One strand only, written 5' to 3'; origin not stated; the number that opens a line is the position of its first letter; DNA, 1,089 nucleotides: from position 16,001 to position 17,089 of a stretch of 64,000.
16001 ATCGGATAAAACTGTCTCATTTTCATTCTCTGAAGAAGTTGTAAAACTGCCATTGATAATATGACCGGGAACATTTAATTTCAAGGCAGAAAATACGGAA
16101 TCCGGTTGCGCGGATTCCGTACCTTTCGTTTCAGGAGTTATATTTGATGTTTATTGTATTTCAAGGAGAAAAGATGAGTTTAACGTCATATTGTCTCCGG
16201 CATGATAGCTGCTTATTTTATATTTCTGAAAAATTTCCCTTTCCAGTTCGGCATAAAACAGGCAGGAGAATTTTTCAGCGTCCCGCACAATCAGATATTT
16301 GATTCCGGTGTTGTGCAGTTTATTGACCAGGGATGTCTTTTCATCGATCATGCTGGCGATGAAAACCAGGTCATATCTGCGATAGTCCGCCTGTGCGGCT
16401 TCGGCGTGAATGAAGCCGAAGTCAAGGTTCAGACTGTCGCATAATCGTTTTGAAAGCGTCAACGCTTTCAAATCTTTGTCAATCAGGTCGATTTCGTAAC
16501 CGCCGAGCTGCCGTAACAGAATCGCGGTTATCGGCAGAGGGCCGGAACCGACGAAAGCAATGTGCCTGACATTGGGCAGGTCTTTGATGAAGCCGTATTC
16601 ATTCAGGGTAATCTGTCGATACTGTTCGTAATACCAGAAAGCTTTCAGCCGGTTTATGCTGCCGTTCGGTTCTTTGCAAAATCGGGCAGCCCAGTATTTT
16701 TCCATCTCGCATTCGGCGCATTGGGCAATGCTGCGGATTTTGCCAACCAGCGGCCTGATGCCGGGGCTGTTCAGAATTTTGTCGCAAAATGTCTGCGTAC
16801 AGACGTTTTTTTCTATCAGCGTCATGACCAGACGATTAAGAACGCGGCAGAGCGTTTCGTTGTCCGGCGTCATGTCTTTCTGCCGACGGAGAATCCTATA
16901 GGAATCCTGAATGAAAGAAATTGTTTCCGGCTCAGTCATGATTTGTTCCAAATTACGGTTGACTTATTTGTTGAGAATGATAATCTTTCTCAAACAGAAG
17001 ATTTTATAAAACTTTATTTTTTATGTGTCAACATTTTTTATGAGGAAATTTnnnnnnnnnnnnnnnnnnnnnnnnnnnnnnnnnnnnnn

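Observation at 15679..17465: Stand-alone nicotianamine-synthase-like gene under a near-consensus Fur box, with no opine dehydrogenase partner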

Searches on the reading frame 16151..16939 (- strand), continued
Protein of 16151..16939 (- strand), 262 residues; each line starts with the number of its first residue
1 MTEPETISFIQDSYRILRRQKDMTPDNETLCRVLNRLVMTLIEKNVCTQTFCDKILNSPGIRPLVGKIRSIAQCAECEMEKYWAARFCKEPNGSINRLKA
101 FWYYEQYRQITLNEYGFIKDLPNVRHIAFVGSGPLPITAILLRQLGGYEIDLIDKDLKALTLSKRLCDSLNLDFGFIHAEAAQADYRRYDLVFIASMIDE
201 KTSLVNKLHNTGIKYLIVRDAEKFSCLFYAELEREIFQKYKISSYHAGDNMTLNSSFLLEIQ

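Call 45: predict_structure(alignment_id=A1)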
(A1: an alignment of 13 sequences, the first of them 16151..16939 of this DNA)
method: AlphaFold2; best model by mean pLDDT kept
length: 262 residues; sequences in the alignment: 13
mean_pLDDT: 94.2   pTM: 0.90
mean pLDDT of the five models: 94.2, 93.8, 93.4, 93.2, 92.5
residues with pLDDT >= 90: 236; 70-90: 26; 50-70: 0; < 50: 0
segments of 3 or more residues with pLDDT < 50: none
pLDDT, mean of each block of 10 residues (from residue 1): 95 98 94 95 90 95 96 94 93 85 94 96 95 95 96 96 96 96 95 91 94 96 92 93 95 94 93
secondary structure, 60 per line:
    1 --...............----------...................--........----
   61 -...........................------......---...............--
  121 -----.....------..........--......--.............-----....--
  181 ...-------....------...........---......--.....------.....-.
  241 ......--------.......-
elements in order: H3-17 H28-46 H49-56 H62-88 H95-100 H104-118 E126-130 H137-146 E149-154 H157-169 E175-178 E191-194 H201-211 E215-220 H223-227 H234-238 E240-246 E255-261

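Call 48: search_protein_families(library=pfam, proteins=[L044:8240-9952:+, L035:8407-9939:+, L044:13237-14853:+, L035:5043-6449:+, L035:8014-8379:+, L015:3637-5133:+, L015:6706-7881:+, L013:7166-8620:+, L013:5392-7011:+, L049:13380-13871:+], max_evalue=0.001)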
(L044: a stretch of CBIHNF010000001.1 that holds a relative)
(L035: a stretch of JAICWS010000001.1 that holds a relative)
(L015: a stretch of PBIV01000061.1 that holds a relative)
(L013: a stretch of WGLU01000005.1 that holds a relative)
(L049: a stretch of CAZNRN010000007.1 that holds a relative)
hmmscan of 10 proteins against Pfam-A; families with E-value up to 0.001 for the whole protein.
L044:8240-9952:+ (570 aa): 1 family
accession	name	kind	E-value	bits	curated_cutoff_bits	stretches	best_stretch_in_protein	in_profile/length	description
PF03239.20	FTR1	-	2.3e-34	119.5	25.3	1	57-318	1-272/284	Iron permease FTR1 family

L035:8407-9939:+ (510 aa): 1 family
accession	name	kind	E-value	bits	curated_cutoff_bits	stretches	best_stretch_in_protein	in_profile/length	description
PF03239.20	FTR1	-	1.5e-35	123.3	25.3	1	1-262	1-270/284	Iron permease FTR1 family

L044:13237-14853:+ (538 aa): 0 families

L035:5043-6449:+ (468 aa): 3 families
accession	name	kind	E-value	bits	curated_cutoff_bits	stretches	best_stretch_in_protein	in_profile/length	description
PF01769.21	MgtE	-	4.2e-38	130.9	27.6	1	327-458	1-125/125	Divalent cation transporter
PF00571.33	CBS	-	2.4e-18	66.6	24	2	203-259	1-55/57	CBS domain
PF03448.22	MgtE_N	-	2.3e-17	63.8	25.9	1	43-136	9-102/102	MgtE intracellular N domain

L035:8014-8379:+ (121 aa): 1 family
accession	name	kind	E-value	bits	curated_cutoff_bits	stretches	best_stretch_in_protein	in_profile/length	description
PF13473.12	Cupredoxin_1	-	2.3e-26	92.3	27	1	33-118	18-102/104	Cupredoxin-like domain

L015:3637-5133:+ (498 aa): 2 families
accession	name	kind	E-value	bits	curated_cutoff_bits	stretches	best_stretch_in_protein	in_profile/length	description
PF13424.12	TPR_12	-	5.7e-08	33.3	30.1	1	162-227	2-69/77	Tetratricopeptide repeat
PF13181.12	TPR_8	-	0.00037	20.9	25.7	0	163-194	1-32/34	Tetratricopeptide repeat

L015:6706-7881:+ (391 aa): 1 family
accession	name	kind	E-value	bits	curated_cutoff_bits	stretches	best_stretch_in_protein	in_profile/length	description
PF06965.17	Na_H_antiport_1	-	1.3e-139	465.7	23.5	1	6-379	2-374/374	Na+/H+ antiporter 1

L013:7166-8620:+ (484 aa): 1 family
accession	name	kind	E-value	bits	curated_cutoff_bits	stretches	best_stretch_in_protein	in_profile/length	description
PF00474.23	SSF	-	1.7e-46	159.3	22.8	1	48-444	1-406/406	Sodium:solute symporter family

L013:5392-7011:+ (539 aa): 0 families

L049:13380-13871:+ (163 aa): 3 families
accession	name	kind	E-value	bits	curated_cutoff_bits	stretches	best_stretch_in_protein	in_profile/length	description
PF13508.13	Acetyltransf_7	-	4.5e-13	49.8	27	1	53-137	2-83/84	Acetyltransferase (GNAT) domain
PF00583.31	Acetyltransf_1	-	5.8e-12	46.3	20.7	1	44-136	27-116/116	Acetyltransferase (GNAT) family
PF13673.13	Acetyltransf_10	-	4.7e-09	36.7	23.6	1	37-141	15-112/128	Acetyltransferase (GNAT) domain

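Call 49: fold_search(model_id=the predicted structure, library=pdb)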
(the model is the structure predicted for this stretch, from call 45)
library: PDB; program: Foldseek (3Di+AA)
matches with E <= 10: 1970; with E <= 0.001: 770
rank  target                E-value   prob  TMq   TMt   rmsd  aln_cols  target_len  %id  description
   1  3fpe_A                6.2e-16  1.00  0.84  0.83   3.2       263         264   17  Crystal Structure of MtNAS in complex with thermonicotianamine (released 2009-10-06)
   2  3fpg_A                1.0e-15  1.00  0.83  0.83   3.2       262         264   17  Crystal Structure of E81Q mutant of MtNAS (released 2009-10-06)
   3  3fpj_A                9.6e-15  1.00  0.83  0.85   2.8       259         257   17  Crystal Structure of E81Q mutant of MtNAS in complex with S-ADENOSYLMETHIONINE (released 2009-10-06)
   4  3fpj_B                1.1e-14  1.00  0.84  0.83   3.2       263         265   16  Crystal Structure of E81Q mutant of MtNAS in complex with S-ADENOSYLMETHIONINE (released 2009-10-06)
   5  7c9m_D                1.6e-10  1.00  0.74  0.77   4.2       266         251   15  The structure of product-bound CntL, an aminobutyrate transferase in staphylopine biosynthesis (released 2021-04-28)
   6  7c9m_A                7.1e-10  1.00  0.74  0.75   4.3       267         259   15  The structure of product-bound CntL, an aminobutyrate transferase in staphylopine biosynthesis (released 2021-04-28)
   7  8zx0_B                1.0e-09  1.00  0.68  0.73   6.0       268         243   13  Crystal Structure of CntL in complex with a dual-site inhibitor (released 2024-11-06)
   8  7c9k_A                1.1e-09  1.00  0.62  0.70   7.0       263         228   13  Crystal Structure of E84Q mutant of CntL in complex with SAM (released 2021-04-28)
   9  7c9m_C                1.2e-09  1.00  0.73  0.73   4.3       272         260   15  The structure of product-bound CntL, an aminobutyrate transferase in staphylopine biosynthesis (released 2021-04-28)
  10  7c7m                  1.2e-09  1.00  0.70  0.73   4.6       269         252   15  The structure of SAM-bound CntL, an aminobutyrate transferase in staphylopine biosysnthesis (released 2021-04-28)
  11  8zx0_A                4.7e-09  1.00  0.67  0.72   5.4       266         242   15  Crystal Structure of CntL in complex with a dual-site inhibitor (released 2024-11-06)
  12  7c9k_B                2.2e-08  1.00  0.64  0.71   6.2       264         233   15  Crystal Structure of E84Q mutant of CntL in complex with SAM (released 2021-04-28)
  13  4m6x_A                2.4e-08  1.00  0.46  0.37  15.3       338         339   11  Mutant structure of methyltransferase from Streptomyces hygroscopicus complexed with S-adenosyl-L-homocysteine and met (released 2014-06-25)
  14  4kib_A                3.0e-08  1.00  0.45  0.37  14.4       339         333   11  Crystal structure of methyltransferase from Streptomyces hygroscopicus complexed with S-adenosyl-L-homocysteine and me (released 2014-05-07)
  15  4m71_B                4.5e-08  1.00  0.46  0.38  14.1       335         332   11  Mutant structure of methyltransferase from Streptomyces hygroscopicus complexed with S-adenosyl-L-homocysteine and met (released 2014-06-25)
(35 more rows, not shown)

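Call 75: search_dna_similar(query=window:16151-16939:-, collection=plasmids, mode=protein, max_rows=20, max_evalue=0.001)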
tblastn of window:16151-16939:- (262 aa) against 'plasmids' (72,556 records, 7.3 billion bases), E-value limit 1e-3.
Records with a match: 2; places in all: 2; records where one place covers at least 80% of the query: 2.
Best place of each record, by identity: <60% 2.
By first word of the organism name: Halocatena 2.
By predicted mobility (MOB-suite, as given by PLSDB): non-mobilizable 2.
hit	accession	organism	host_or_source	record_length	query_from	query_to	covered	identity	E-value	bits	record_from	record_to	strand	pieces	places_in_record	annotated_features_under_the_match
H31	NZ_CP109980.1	Halocatena marina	cell cuture,Qidong intertidal zone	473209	4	241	91%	27.9%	2e-17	89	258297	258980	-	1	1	nicotianamine synthase family protein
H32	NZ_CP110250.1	Halocatena marina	cell cuture,Rudong intertidal zone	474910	4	241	91%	27.9%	2e-17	89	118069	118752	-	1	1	nicotianamine synthase family protein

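Call 76: search_protein_representatives(alignment_id=A1)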
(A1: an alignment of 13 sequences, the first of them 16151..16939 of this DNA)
Query: 13 sequences, 265 profile positions. Proteins with E-value up to 0.001 (for the whole library): 2550; up to 1e-10: 1434; up to 1e-30: 257. The best 150 are listed.
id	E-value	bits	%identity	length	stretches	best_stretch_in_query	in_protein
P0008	5.9e-104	363.4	-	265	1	2-264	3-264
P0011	1.8e-94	332.3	-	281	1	3-263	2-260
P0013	1.2e-86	306.7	-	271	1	4-263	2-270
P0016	2.3e-85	302.4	-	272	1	3-264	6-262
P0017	2.0e-79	283.0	-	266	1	4-264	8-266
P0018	5.9e-78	278.2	-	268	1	5-264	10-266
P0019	3.2e-77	275.8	-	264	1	1-263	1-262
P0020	5.5e-76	271.7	-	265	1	8-263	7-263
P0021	1.6e-75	270.2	-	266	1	4-264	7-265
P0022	1.7e-74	266.8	-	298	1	4-263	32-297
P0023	9.8e-74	264.3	-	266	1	6-263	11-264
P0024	1.1e-73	264.2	-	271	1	3-262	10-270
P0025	2.8e-73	262.8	-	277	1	1-263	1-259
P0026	1.5e-72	260.5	-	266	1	1-264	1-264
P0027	7.8e-72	258.1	-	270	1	1-264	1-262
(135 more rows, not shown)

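Call 77: get_annotated_region(hit=H31, flank=7000)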
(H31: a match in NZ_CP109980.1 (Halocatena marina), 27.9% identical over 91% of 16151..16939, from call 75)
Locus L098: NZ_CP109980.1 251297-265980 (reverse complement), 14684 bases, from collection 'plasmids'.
description: Halocatena marina strain QDMS1 plasmid unnamed1, complete sequence
organism: Halocatena marina (NCBI taxid 2934937)
taxonomy: Archaea; Euryarchaeota; Halobacteria; Halobacteriales; Haloarculaceae; Halocatena; Halocatena marina
host: -; source: cell cuture,Qidong intertidal zone; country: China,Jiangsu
typing (MOB-suite, as given by PLSDB): non-mobilizable
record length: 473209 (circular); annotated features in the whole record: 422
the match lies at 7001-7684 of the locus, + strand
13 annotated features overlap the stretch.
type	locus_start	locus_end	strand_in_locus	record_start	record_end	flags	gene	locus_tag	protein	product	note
CDS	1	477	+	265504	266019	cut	-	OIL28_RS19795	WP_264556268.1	hypothetical protein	-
CDS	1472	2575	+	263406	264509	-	-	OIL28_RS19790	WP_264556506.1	PQQ-binding-like beta-propeller repeat protein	-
CDS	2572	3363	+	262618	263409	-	-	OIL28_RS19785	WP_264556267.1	hypothetical protein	-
CDS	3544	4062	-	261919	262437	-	-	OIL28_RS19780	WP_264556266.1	hypothetical protein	-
CDS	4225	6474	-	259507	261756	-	-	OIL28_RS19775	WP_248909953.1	twin-arginine translocase subunit TatC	-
CDS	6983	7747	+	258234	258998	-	-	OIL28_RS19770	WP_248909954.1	nicotianamine synthase family protein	GO:0030418 - nicotianamine biosynthetic process [Evidence IEA]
CDS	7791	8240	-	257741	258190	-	-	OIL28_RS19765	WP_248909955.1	hypothetical protein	-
CDS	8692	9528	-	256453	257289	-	-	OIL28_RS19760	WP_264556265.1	HalOD1 output domain-containing protein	-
CDS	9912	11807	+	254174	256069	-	-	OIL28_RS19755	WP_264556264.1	hypothetical protein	-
CDS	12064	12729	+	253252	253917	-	-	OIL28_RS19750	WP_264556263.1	thermonuclease family protein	-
CDS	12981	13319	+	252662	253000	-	-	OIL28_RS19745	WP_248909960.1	metalloregulator ArsR/SmtB family transcription factor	GO:0006355 - regulation of DNA-templated transcription [Evidence IEA]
CDS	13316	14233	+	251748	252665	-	-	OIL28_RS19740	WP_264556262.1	SRPBCC family protein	-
CDS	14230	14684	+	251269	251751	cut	-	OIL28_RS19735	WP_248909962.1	SRPBCC family protein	-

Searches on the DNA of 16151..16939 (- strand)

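Call 50: search_rna_families(sources=[L025, L029, L036, L022, L046], threshold=gathering)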
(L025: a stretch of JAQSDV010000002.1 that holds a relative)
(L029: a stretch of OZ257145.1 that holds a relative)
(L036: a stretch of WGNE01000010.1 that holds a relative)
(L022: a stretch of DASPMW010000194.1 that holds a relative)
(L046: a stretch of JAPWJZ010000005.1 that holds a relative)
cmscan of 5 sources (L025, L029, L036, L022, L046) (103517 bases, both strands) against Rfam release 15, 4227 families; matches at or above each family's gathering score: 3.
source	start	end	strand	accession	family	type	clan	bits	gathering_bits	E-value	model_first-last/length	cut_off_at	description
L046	8508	8581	+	RF00005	tRNA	Gene; tRNA;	CL00001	67.8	29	2e-12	1-71/71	no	tRNA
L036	5938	6011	+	RF00005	tRNA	Gene; tRNA;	CL00001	66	29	6.5e-12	1-71/71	no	tRNA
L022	8520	8593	+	RF00005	tRNA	Gene; tRNA;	CL00001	66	29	6.5e-12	1-71/71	no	tRNA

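Call 52: search_rna_families(source=L025, start=9300, end=10050, threshold=evalue, max_evalue=1)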
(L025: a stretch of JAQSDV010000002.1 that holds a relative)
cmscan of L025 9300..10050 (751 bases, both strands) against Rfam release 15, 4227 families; matches with E-value up to 1: 2.
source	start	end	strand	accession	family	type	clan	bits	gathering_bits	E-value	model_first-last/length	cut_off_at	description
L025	9699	9872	+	RF00368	sroB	Gene; sRNA;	-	25.7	44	0.62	1-83/83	no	sroB RNA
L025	9878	9981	-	RF01880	Xist_exon1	Gene; lncRNA;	-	17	50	0.04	1-85/85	no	X-chromosome inactivation gene exon 1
